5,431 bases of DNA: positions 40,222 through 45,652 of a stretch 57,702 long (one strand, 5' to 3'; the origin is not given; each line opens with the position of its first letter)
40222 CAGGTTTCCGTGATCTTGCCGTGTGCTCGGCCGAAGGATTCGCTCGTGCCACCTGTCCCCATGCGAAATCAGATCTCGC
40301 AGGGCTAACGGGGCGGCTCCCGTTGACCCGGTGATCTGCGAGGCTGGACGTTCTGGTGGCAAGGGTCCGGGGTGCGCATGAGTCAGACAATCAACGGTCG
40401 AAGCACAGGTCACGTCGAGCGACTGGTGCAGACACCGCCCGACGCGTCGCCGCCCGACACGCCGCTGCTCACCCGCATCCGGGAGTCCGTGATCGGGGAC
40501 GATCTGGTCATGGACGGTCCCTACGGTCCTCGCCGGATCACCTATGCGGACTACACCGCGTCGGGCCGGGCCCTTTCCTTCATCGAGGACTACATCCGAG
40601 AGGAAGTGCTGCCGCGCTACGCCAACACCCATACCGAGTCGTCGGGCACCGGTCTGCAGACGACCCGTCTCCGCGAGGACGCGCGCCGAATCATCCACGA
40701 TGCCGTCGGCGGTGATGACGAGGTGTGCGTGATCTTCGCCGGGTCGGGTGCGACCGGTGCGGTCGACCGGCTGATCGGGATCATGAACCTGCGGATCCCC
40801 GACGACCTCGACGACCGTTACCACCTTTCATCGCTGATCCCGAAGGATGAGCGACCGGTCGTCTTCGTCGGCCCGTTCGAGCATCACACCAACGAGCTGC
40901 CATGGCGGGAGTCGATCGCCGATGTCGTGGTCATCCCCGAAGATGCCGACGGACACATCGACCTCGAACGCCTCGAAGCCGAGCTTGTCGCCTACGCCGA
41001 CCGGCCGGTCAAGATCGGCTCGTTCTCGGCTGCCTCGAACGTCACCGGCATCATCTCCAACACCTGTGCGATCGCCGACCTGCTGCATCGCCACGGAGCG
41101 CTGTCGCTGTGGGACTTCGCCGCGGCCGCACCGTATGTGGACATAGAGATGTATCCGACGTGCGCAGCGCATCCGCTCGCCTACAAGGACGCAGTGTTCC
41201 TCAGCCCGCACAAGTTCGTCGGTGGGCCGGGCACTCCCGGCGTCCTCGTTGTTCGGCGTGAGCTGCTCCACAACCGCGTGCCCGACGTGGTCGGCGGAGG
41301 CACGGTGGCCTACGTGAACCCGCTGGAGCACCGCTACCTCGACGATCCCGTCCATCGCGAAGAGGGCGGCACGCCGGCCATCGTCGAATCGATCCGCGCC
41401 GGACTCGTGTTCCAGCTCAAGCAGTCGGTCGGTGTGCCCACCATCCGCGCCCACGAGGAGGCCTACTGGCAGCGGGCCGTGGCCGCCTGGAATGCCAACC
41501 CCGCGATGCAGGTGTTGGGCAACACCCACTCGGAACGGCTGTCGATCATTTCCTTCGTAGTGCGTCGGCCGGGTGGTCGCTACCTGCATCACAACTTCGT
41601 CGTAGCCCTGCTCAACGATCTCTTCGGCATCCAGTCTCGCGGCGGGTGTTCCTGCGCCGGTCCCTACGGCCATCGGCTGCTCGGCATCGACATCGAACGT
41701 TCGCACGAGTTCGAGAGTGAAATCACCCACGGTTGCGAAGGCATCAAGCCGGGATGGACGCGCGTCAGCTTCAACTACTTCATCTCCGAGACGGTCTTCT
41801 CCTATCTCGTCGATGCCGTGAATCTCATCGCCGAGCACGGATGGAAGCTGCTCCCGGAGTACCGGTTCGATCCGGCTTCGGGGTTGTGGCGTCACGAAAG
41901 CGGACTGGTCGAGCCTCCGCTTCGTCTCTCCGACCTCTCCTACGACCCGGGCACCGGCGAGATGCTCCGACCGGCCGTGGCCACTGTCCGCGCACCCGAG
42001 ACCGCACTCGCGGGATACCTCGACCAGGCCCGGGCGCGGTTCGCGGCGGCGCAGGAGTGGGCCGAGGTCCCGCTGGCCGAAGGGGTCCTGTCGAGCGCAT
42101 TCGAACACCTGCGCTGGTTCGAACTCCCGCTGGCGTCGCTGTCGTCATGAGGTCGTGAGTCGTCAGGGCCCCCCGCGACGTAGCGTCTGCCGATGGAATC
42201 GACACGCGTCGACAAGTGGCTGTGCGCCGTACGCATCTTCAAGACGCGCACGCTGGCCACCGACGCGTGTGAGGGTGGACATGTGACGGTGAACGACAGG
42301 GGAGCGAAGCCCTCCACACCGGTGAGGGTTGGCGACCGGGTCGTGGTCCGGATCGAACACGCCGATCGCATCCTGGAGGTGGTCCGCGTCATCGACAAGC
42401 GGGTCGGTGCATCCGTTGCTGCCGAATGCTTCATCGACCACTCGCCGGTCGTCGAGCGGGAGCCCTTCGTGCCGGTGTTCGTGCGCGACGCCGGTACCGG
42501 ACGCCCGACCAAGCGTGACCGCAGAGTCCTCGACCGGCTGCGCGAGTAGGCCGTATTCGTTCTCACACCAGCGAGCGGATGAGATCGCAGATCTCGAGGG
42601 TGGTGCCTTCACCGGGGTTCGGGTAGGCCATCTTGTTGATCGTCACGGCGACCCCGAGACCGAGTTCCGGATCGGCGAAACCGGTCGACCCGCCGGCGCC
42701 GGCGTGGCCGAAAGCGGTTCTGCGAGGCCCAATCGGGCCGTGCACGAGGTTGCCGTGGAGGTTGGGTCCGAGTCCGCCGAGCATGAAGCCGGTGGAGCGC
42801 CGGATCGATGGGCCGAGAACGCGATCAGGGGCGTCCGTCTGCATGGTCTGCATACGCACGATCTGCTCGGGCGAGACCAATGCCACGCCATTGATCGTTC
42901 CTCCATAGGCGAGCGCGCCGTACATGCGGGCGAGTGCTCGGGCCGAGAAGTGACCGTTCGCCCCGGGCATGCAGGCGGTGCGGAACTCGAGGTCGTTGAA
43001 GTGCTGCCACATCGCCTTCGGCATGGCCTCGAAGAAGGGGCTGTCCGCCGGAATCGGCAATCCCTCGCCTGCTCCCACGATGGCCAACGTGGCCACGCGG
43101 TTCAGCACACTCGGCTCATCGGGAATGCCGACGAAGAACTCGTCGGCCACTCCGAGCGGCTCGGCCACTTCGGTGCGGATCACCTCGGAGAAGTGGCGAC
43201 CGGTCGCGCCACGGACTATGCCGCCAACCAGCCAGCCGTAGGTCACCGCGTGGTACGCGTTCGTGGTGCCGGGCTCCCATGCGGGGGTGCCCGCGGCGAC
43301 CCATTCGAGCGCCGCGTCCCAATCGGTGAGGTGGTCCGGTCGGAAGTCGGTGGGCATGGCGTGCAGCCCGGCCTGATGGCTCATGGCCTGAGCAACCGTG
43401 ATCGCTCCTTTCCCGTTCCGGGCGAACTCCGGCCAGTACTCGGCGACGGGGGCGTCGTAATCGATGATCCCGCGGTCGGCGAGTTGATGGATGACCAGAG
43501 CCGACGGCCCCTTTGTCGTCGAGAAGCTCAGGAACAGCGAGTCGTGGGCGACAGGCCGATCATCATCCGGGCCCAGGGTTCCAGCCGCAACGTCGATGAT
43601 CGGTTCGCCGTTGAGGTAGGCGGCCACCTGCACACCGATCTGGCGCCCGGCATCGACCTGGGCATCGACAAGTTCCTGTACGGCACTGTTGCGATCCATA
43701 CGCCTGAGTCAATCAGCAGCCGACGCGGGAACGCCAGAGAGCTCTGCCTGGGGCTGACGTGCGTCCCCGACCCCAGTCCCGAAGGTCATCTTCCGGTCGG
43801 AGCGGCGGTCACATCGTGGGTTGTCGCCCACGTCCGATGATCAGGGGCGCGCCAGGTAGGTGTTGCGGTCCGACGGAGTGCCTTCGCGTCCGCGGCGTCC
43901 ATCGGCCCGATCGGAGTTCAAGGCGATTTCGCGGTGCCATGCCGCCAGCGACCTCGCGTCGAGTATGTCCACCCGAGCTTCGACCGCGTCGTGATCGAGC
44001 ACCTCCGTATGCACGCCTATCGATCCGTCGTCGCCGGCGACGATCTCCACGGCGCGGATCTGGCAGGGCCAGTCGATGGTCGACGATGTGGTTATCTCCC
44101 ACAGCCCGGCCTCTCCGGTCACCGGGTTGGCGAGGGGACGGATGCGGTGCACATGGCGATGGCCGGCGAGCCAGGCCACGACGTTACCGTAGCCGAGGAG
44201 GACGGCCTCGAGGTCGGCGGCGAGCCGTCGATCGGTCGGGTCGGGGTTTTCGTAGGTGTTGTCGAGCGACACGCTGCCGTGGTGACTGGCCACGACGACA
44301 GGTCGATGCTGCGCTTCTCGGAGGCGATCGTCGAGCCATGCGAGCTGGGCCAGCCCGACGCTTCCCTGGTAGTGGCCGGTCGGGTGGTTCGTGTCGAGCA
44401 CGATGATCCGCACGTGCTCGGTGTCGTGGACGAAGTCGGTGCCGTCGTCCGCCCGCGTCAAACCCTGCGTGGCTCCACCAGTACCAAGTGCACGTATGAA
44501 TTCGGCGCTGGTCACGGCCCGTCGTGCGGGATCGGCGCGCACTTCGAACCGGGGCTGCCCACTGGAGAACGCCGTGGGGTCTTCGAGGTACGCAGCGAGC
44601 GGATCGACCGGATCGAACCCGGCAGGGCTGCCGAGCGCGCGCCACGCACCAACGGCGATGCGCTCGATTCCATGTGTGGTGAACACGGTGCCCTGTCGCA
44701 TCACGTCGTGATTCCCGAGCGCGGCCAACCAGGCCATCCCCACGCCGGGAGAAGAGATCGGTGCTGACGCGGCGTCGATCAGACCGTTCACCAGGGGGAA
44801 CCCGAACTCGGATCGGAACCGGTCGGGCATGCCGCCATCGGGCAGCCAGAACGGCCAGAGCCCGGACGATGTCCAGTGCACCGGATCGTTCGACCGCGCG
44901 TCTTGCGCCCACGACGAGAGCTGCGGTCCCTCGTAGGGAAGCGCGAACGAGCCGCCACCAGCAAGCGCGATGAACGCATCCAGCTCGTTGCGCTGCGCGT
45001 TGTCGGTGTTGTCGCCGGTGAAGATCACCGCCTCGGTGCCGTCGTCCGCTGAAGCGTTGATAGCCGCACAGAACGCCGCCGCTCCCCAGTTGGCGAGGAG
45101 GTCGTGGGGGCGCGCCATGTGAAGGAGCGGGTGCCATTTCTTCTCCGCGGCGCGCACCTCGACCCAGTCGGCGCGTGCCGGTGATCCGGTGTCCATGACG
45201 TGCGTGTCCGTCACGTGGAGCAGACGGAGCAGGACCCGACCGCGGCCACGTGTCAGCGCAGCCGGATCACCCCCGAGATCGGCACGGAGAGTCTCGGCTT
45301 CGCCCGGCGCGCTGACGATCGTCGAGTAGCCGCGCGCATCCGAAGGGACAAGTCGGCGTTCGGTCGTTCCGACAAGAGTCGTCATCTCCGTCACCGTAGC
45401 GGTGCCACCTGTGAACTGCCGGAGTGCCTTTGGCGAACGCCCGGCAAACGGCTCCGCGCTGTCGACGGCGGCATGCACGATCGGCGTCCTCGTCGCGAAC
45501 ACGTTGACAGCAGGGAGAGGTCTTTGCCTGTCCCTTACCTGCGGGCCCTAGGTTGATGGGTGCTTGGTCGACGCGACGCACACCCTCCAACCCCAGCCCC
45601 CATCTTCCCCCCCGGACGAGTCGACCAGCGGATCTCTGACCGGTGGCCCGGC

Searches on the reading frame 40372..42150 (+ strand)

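Call 80: search_protein_families(library=pfam, proteins=[window:40372-42150:+], max_evalue=0.001)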
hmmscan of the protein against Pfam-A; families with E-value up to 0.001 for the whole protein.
window:40372-42150:+ (592 aa): 1 family
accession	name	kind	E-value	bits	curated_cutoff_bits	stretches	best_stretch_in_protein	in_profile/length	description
PF00266.25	Aminotran_5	-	4.4e-36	125.1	21.5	1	58-435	2-348/371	Aminotransferase class-V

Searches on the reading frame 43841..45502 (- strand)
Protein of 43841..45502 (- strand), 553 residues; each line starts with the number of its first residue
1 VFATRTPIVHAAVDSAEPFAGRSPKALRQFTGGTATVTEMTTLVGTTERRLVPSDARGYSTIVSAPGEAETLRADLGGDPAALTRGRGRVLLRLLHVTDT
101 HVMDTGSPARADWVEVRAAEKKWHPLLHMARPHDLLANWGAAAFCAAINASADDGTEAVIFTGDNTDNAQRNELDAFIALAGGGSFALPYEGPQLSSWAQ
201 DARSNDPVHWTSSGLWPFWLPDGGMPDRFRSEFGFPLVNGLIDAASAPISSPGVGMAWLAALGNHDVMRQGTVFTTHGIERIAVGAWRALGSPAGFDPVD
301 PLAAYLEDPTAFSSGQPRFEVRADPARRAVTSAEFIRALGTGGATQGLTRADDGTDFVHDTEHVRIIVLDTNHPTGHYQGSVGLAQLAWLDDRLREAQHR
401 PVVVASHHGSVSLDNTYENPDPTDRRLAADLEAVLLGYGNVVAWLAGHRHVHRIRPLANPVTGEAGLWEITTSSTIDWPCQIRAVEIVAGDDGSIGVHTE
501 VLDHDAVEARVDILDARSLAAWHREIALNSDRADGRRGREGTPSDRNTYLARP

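Call 80: search_protein_families(library=pfam, proteins=[window:43841-45502:-], max_evalue=0.001)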
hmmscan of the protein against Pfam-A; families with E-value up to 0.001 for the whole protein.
window:43841-45502:- (553 aa): 1 family
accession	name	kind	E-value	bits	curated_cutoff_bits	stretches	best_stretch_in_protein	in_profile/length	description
PF00149.33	Metallophos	-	4.9e-07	30.8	21.5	0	256-451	61-190/191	Calcineurin-like phosphoesterase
